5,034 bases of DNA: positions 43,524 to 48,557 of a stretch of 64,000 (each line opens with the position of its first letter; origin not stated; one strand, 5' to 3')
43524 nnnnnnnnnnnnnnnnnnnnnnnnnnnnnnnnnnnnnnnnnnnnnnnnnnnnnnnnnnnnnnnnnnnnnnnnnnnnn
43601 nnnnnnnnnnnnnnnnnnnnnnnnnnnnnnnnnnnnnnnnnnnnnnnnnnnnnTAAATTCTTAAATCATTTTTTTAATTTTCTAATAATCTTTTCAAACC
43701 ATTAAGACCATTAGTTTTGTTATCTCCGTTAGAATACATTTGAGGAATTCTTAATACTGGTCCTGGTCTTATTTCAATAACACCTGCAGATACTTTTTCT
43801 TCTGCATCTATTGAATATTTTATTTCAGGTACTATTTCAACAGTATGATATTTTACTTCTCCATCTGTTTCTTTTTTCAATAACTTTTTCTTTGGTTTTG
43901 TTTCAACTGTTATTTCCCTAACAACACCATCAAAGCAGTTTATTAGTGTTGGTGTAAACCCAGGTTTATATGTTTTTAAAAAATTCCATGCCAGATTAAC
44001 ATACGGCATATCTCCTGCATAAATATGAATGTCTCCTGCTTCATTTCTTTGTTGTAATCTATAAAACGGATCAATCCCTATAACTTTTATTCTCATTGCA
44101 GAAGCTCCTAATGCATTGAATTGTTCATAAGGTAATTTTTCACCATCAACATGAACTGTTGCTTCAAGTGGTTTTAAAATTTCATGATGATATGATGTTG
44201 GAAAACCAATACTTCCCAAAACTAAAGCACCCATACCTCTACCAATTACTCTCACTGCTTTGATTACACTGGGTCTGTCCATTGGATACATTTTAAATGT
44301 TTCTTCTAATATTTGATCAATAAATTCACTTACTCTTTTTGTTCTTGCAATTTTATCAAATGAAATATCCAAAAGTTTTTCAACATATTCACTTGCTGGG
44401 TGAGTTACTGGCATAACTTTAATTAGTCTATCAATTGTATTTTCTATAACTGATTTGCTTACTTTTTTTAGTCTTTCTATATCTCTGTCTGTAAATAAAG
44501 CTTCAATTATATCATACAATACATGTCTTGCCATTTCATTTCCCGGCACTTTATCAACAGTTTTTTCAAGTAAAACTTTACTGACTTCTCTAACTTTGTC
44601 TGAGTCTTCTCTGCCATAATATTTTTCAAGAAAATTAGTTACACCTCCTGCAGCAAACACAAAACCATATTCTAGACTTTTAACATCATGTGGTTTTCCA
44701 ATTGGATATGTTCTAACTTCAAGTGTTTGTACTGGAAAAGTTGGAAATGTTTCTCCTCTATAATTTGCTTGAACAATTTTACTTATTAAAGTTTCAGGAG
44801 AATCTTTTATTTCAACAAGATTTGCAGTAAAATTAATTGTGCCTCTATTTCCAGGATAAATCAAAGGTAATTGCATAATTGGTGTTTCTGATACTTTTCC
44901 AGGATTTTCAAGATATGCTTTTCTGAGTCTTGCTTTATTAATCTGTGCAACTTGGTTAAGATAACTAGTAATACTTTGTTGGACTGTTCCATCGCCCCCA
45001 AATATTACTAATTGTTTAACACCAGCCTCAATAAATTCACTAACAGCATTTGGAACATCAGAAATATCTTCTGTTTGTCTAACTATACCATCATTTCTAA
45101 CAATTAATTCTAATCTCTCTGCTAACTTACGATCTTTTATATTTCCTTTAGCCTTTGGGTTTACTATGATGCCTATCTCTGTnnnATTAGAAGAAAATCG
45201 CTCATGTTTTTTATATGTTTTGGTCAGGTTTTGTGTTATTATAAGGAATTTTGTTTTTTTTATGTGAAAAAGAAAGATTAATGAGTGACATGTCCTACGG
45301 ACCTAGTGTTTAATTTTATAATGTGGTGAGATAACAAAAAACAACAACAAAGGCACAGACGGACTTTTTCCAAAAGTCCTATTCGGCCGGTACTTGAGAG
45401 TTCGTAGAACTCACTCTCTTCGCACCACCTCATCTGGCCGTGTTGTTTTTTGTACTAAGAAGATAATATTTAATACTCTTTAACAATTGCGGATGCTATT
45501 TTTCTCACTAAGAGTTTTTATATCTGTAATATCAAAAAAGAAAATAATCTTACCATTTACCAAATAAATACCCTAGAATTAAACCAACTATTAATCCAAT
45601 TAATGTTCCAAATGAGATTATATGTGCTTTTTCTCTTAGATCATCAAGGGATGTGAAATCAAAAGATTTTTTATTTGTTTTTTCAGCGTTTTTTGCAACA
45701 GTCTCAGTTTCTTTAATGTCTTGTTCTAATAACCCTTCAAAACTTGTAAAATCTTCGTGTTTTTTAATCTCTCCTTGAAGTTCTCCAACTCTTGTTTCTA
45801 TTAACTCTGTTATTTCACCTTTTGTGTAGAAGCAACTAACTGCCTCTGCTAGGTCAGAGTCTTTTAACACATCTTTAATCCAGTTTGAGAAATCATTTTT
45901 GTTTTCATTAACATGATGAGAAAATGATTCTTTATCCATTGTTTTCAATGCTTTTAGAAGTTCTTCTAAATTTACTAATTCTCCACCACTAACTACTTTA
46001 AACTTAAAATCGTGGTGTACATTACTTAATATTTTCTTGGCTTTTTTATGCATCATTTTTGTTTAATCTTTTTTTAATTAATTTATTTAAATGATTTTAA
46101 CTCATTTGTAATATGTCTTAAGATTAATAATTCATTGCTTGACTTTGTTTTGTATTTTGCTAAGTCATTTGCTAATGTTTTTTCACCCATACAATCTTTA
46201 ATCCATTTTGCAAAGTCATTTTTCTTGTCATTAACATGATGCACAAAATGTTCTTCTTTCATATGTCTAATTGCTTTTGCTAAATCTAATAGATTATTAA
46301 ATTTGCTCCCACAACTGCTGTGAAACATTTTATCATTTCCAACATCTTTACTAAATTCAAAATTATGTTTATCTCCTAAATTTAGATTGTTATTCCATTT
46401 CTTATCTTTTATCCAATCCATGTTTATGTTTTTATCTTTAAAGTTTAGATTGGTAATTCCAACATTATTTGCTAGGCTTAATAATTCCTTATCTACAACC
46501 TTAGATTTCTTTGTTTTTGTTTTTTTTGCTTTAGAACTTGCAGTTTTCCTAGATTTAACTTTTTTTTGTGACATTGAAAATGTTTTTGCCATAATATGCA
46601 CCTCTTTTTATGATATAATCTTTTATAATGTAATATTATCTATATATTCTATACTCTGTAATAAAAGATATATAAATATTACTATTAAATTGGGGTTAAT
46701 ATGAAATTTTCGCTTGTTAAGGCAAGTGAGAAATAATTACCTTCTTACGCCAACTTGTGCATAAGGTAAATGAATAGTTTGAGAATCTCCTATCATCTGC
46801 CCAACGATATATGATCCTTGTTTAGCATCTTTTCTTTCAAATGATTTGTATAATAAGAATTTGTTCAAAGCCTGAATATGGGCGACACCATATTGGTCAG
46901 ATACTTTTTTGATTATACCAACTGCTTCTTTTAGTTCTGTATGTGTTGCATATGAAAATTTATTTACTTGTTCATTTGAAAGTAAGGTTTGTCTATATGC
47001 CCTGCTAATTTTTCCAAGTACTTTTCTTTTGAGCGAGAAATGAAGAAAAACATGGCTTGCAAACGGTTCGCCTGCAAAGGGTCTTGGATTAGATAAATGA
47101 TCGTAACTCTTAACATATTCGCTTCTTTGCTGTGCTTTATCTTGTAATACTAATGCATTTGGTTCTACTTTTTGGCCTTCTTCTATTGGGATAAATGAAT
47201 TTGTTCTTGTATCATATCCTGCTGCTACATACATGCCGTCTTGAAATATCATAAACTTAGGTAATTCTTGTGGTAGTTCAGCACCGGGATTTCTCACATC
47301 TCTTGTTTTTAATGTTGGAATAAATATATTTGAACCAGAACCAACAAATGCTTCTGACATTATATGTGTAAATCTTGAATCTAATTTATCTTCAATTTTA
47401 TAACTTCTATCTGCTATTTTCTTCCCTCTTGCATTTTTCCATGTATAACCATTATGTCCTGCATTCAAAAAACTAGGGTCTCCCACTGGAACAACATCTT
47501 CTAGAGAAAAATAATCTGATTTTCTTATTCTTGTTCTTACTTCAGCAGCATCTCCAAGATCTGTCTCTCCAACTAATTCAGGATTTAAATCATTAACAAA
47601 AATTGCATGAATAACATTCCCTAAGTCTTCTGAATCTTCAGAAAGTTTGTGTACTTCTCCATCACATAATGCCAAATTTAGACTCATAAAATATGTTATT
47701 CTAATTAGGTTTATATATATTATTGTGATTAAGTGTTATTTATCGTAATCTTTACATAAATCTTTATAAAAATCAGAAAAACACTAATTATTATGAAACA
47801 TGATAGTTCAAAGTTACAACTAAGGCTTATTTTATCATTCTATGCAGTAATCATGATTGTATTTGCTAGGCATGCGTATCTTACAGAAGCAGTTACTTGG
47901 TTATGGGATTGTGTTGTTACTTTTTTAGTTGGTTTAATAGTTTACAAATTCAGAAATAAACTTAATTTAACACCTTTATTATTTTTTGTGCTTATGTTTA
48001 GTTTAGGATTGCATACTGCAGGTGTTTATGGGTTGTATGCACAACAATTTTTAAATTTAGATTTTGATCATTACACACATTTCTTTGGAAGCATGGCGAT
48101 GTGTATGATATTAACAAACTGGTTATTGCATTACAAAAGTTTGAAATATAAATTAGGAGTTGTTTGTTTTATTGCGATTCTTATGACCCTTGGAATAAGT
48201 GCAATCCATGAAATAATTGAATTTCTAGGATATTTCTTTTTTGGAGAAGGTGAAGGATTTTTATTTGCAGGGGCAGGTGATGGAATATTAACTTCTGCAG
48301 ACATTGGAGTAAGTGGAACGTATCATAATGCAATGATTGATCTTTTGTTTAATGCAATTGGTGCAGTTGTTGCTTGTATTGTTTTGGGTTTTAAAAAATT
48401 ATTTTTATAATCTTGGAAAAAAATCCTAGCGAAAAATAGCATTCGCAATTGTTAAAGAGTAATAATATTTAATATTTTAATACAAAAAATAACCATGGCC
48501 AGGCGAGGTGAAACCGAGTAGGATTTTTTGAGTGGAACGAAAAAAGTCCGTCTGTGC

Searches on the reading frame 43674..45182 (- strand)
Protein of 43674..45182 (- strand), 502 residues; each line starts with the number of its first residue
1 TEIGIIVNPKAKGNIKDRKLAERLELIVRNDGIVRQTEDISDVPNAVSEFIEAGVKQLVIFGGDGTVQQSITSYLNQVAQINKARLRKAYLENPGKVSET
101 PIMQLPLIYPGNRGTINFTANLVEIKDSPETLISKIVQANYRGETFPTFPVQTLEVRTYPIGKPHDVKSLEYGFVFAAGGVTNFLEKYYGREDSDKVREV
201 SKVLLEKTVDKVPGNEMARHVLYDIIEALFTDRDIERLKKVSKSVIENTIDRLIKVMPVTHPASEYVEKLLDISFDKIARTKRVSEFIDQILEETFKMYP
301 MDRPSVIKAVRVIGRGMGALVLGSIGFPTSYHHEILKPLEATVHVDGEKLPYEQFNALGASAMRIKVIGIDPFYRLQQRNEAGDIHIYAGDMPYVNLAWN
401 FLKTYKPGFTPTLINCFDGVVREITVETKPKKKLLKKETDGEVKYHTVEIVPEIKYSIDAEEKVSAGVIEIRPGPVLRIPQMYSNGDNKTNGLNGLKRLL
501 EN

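Call 4: search_protein_families(library=pfam, proteins=[window:43674-45182:-], max_evalue=0.1)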
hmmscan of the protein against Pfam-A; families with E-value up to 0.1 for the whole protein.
window:43674-45182:- (502 aa): 5 families
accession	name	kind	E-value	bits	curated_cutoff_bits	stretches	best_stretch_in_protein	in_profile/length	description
PF00781.29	DAGK_cat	-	7.5e-08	32.5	23.6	1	4-140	3-116/125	Diacylglycerol kinase catalytic domain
PF14974.11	P_C10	-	0.0079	16.7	27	1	216-260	4-48/103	Protein C10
PF01513.26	NAD_kinase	-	0.046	14.5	25.5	0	38-69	56-87/130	ATP-NAD kinase N-terminal domain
PF25198.1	Spore_GerAC_N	-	0.046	14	27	1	214-294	85-165/176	Spore germination protein N-terminal domain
PF18182.6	mCpol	-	0.048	14.5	26.4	0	224-257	11-43/114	minimal CRISPR polymerase domain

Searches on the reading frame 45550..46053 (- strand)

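Call 20: search_protein_families(library=pfam, proteins=[window:45550-46053:-], max_evalue=0.001)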
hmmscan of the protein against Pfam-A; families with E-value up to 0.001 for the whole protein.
window:45550-46053:- (167 aa): 1 family
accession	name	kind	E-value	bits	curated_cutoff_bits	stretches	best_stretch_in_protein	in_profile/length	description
PF19027.5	DUF5752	-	9.2e-07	28.9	23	1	20-75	14-80/208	Family of unknown function (DUF5752)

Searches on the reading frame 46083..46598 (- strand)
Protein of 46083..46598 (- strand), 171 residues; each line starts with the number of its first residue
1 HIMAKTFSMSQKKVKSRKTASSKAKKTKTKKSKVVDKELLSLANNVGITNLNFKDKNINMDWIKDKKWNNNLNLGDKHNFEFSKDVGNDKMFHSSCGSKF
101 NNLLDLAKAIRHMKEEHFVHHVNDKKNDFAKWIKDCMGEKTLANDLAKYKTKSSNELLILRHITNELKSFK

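Call 20: search_protein_families(library=pfam, proteins=[window:46083-46598:-], max_evalue=0.001)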
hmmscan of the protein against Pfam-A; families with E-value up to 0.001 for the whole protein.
window:46083-46598:- (171 aa): 1 family
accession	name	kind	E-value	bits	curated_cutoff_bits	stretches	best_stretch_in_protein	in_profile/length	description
PF19027.5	DUF5752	-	1.1e-05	25.4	23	1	96-149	130-189/208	Family of unknown function (DUF5752)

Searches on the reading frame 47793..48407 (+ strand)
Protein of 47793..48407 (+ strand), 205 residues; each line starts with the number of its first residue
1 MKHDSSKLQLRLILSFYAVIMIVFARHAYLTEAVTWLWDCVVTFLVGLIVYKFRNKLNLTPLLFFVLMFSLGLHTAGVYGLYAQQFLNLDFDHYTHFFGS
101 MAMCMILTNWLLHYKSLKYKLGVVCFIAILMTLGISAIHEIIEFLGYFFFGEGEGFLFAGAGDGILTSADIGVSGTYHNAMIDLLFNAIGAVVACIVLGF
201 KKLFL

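Call 20: search_protein_families(library=pfam, proteins=[window:47793-48407:+], max_evalue=0.001)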
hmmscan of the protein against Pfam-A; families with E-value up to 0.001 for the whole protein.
window:47793-48407:+ (205 aa): 1 family
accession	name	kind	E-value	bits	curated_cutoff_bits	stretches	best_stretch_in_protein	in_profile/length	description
PF09997.14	DUF2238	-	2.3e-06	27.9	26.4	1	47-161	4-126/140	Predicted membrane protein (DUF2238)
